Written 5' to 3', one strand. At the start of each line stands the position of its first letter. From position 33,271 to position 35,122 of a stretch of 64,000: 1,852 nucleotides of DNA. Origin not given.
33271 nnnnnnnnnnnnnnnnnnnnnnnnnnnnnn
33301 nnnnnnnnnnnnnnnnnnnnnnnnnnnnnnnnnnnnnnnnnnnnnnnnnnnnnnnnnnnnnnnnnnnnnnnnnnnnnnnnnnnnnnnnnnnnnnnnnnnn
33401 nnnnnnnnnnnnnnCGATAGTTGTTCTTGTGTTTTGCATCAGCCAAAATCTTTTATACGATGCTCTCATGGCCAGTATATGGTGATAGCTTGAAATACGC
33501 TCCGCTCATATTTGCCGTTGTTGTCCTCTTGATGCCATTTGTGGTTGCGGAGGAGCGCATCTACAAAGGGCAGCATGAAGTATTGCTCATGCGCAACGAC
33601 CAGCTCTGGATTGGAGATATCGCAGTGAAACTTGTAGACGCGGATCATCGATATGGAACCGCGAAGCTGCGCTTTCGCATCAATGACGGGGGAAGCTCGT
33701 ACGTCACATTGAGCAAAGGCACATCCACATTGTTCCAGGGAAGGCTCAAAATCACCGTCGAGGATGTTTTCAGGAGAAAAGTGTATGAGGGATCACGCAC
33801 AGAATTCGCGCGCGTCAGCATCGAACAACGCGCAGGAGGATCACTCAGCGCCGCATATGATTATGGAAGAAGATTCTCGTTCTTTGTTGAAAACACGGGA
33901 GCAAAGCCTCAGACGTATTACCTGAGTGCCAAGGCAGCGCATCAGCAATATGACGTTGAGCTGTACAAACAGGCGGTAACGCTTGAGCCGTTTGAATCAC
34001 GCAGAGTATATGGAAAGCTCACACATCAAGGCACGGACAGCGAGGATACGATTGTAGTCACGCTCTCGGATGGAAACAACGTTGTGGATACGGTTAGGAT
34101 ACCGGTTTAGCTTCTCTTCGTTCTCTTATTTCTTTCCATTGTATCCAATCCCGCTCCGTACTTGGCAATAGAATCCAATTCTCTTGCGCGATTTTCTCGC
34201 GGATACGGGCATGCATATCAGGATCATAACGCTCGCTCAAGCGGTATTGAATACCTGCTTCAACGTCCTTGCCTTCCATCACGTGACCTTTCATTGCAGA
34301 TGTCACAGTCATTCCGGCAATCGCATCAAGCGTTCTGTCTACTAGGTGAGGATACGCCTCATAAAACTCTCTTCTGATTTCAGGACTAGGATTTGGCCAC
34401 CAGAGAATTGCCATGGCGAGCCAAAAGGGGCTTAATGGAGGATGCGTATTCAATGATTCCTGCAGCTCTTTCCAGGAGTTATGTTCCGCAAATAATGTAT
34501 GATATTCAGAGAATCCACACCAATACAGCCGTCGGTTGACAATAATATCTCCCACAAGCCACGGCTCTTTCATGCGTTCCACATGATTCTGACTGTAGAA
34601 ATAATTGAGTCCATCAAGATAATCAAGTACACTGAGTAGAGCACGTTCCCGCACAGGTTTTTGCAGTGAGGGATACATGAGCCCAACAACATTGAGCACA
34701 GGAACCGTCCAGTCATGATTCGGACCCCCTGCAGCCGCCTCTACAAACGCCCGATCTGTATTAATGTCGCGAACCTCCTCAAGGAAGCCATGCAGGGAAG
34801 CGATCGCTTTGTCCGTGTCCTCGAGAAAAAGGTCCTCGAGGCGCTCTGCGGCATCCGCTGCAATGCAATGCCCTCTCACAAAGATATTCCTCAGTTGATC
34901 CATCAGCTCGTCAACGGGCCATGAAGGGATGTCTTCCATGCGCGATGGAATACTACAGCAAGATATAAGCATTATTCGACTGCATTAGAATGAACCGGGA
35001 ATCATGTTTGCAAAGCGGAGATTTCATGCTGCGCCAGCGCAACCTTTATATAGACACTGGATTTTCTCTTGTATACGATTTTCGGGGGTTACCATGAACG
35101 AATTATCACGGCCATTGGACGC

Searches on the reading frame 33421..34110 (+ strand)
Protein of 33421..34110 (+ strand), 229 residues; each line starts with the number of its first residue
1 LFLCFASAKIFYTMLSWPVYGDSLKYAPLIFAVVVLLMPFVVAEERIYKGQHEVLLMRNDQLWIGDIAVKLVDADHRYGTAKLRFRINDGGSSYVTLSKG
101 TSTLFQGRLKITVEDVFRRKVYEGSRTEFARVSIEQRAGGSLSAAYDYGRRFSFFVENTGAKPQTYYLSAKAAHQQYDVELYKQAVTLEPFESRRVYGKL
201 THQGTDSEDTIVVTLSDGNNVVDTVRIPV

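Call 3: search_protein_families(library=pfam, proteins=[window:33421-34110:+], max_evalue=1)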
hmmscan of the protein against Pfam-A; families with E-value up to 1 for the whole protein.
window:33421-34110:+ (229 aa): 2 families
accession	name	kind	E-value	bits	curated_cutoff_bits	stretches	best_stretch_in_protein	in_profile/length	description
PF06280.18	fn3_5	-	0.096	13.8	27.6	0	151-181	11-59/112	Fn3-like domain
PF11614.14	FixG_C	-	0.16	12.6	25.6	1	154-216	37-102/119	IG-like fold at C-terminal of FixG, putative oxidoreductase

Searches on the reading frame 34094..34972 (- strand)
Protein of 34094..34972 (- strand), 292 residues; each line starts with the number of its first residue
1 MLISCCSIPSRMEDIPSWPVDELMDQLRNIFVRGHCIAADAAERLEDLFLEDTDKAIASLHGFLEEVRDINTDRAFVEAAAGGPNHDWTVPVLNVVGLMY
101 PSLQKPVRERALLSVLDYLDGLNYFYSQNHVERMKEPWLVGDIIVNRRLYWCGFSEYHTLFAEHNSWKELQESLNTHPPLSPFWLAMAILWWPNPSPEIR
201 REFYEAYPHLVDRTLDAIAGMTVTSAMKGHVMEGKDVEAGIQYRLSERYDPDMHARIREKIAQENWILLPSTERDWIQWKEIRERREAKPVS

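Call 3: search_protein_families(library=pfam, proteins=[window:34094-34972:-], max_evalue=1)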
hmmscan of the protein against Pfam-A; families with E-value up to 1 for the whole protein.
window:34094-34972:- (292 aa): 0 families

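Call 6: search_protein_families(library=ncbifam, proteins=[window:34094-34972:-], max_evalue=1)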
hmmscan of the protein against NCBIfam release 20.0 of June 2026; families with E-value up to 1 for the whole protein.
window:34094-34972:- (292 aa): 0 families

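Call 7: search_protein_families(library=phrogs, proteins=[window:34094-34972:-], max_evalue=1)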
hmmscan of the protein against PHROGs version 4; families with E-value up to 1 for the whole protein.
window:34094-34972:- (292 aa): 1 family
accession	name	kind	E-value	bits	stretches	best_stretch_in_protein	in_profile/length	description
phrog_4058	-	unknown function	0.44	11.7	1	225-259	6-39/79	-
